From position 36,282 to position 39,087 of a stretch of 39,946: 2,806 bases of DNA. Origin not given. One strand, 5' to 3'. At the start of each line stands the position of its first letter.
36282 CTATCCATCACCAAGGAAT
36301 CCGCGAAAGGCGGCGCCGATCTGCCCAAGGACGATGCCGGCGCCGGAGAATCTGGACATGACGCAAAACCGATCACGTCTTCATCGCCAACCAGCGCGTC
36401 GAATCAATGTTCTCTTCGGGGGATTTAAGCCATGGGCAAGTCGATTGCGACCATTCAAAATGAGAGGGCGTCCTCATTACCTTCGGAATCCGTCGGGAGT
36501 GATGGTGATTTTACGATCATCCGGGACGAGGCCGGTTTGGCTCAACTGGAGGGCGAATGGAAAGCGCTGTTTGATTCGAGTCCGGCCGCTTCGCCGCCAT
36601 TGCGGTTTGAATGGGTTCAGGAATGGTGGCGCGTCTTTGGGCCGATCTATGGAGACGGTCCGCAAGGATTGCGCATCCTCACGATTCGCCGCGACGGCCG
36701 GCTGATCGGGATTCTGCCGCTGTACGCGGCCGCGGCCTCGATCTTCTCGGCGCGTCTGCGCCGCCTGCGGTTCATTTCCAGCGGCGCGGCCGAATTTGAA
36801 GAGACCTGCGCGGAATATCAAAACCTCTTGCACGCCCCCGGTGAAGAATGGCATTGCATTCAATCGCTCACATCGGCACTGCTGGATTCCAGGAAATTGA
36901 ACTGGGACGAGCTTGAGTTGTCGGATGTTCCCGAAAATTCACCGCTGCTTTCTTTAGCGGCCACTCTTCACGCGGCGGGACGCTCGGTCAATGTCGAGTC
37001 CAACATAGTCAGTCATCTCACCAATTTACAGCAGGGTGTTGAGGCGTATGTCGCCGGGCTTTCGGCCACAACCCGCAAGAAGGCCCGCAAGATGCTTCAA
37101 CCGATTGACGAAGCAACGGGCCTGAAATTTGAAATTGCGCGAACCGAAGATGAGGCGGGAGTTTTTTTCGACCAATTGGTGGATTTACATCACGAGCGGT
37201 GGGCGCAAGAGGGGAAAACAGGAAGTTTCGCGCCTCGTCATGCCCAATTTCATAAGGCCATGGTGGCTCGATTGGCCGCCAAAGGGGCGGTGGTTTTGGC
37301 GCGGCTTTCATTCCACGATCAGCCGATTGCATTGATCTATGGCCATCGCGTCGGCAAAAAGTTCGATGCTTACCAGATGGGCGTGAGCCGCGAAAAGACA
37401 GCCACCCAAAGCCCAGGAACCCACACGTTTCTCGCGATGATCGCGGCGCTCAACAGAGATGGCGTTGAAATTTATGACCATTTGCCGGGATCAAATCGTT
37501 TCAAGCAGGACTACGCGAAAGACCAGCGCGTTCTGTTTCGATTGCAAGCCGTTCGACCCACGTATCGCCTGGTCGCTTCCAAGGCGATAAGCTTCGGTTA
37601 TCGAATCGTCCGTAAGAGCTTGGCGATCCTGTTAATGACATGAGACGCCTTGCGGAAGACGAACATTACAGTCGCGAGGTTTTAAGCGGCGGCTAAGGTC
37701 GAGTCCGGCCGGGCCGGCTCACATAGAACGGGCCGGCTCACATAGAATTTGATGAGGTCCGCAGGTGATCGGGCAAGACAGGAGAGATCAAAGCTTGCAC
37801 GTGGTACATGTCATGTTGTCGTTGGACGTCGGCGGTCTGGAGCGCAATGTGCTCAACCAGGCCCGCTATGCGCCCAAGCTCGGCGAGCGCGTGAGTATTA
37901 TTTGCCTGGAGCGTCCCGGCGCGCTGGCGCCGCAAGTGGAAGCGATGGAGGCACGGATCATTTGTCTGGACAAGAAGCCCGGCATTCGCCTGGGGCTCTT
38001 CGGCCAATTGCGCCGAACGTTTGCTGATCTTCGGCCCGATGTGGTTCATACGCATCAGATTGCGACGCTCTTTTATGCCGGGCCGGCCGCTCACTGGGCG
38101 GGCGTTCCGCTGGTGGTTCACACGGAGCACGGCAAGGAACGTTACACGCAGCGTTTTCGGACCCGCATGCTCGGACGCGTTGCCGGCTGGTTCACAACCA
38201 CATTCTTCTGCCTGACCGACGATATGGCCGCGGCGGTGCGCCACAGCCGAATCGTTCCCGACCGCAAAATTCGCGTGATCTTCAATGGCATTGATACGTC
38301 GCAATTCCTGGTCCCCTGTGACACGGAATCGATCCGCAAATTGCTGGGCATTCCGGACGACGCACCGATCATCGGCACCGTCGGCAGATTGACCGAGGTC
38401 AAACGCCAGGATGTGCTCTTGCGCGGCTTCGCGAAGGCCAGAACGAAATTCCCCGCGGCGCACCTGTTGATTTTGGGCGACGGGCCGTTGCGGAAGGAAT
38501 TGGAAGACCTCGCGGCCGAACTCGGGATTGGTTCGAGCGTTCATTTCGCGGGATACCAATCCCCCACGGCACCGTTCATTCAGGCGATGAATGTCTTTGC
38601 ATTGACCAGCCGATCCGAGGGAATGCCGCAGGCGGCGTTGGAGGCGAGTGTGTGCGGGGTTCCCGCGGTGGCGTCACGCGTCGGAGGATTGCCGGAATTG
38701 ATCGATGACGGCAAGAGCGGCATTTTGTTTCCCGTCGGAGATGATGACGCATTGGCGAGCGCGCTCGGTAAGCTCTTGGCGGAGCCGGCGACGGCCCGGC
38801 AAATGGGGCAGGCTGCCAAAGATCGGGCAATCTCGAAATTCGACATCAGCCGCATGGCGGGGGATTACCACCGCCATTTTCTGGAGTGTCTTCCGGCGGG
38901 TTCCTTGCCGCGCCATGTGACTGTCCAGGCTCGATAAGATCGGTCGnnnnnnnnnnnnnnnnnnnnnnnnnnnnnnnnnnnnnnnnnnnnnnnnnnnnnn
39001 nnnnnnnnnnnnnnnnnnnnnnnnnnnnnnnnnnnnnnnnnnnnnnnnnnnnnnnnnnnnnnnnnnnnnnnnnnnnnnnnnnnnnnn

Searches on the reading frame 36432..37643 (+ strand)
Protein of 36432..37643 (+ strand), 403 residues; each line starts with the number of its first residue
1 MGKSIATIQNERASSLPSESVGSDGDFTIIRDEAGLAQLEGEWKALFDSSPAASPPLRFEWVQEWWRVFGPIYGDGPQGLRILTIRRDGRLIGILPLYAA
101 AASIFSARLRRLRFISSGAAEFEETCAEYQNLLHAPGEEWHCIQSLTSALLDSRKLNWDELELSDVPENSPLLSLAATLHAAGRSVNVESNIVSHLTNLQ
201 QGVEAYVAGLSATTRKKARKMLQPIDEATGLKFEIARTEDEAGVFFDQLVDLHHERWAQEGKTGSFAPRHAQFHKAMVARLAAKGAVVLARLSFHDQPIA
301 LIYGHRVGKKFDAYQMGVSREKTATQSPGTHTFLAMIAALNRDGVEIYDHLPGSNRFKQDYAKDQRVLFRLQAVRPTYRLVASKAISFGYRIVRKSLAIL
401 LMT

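Call 19: search_protein_families(library=pfam, proteins=[window:36432-37643:+], max_evalue=0.001)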
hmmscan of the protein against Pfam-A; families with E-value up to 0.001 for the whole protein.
window:36432-37643:+ (403 aa): 1 family
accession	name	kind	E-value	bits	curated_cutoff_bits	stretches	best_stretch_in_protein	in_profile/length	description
PF13480.13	Acetyltransf_6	-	5.5e-28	98.3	22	1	214-359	3-143/143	Acetyltransferase (GNAT) domain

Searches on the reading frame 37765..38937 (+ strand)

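Call 19: search_protein_families(library=pfam, proteins=[window:37765-38937:+], max_evalue=0.001)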
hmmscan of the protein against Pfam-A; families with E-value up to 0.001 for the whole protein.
window:37765-38937:+ (390 aa): 7 families
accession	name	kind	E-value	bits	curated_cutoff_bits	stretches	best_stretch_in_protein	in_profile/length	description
PF00534.26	Glycos_transf_1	-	6.6e-40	136.9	26.4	1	187-353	2-171/172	Glycosyl transferases group 1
PF13692.12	Glyco_trans_1_4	-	4.4e-36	124.7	27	1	201-339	2-141/142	Glycosyl transferases group 1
PF13439.12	Glyco_transf_4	-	2.7e-27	96.3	28.5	1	22-179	1-169/170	Glycosyltransferase Family 4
PF13579.12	Glyco_trans_4_4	-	3.8e-16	60.2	29.7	1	23-175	1-158/158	Glycosyl transferase 4-like domain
PF13524.12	Glyco_trans_1_2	-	3.6e-08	33.9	25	1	288-365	64-139/144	Glycosyl transferase-like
PF13477.12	Glyco_trans_4_2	-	4.3e-07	30.6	23.4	1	29-128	13-113/139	Glycosyl transferase 4-like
PF20706.3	GT4-conflict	-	1.1e-06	28.4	26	1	203-351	200-368/385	Family 4 Glycosyltransferase in conflict systems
